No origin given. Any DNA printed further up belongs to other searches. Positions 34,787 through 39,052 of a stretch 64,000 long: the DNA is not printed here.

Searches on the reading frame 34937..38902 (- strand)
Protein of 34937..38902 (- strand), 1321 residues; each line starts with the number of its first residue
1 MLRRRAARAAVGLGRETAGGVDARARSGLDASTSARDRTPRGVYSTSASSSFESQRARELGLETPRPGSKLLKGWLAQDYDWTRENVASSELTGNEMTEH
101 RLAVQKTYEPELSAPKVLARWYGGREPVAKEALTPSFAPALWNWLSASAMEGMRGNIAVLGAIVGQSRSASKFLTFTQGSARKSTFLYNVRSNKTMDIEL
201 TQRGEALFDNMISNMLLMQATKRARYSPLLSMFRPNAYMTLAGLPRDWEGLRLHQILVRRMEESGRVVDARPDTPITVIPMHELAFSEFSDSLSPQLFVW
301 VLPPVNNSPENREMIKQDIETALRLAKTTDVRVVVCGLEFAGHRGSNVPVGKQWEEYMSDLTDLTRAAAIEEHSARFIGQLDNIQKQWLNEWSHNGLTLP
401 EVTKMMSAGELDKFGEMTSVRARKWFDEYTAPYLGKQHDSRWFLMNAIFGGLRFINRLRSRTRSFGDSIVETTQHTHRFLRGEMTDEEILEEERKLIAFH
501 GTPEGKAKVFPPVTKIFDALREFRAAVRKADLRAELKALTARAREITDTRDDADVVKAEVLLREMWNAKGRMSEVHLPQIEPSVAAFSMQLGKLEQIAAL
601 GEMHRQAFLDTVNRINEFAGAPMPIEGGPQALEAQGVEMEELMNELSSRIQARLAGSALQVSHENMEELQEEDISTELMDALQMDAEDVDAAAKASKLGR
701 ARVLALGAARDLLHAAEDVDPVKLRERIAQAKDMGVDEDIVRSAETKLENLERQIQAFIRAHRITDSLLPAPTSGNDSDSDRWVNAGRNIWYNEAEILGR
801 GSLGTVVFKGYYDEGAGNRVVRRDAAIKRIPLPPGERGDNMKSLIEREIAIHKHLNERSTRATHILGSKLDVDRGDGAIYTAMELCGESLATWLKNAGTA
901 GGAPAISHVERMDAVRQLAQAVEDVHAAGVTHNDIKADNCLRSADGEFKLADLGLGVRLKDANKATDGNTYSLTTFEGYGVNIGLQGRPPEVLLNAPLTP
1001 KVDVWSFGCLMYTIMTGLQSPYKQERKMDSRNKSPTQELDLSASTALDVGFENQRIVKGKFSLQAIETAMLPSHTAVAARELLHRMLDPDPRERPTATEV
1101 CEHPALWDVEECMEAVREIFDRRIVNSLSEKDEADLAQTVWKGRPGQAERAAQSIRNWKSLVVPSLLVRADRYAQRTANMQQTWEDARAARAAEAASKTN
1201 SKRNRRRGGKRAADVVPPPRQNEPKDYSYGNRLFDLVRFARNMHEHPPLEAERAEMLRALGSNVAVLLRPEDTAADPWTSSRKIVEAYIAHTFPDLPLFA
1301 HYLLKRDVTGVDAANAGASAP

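Call 18: search_protein_families(library=pfam, proteins=[window:34937-38902:-], max_evalue=0.00001)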
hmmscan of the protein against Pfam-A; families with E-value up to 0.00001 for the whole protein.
window:34937-38902:- (1321 aa): 2 families
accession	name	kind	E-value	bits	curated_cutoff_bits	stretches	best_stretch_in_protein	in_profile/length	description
PF00069.31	Pkinase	-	4.3e-32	112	31.7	1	792-1105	1-262/263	Protein kinase domain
PF07714.23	PK_Tyr_Ser-Thr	-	2.8e-18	66.6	23.1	1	796-1029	5-212/258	Protein tyrosine and serine/threonine kinase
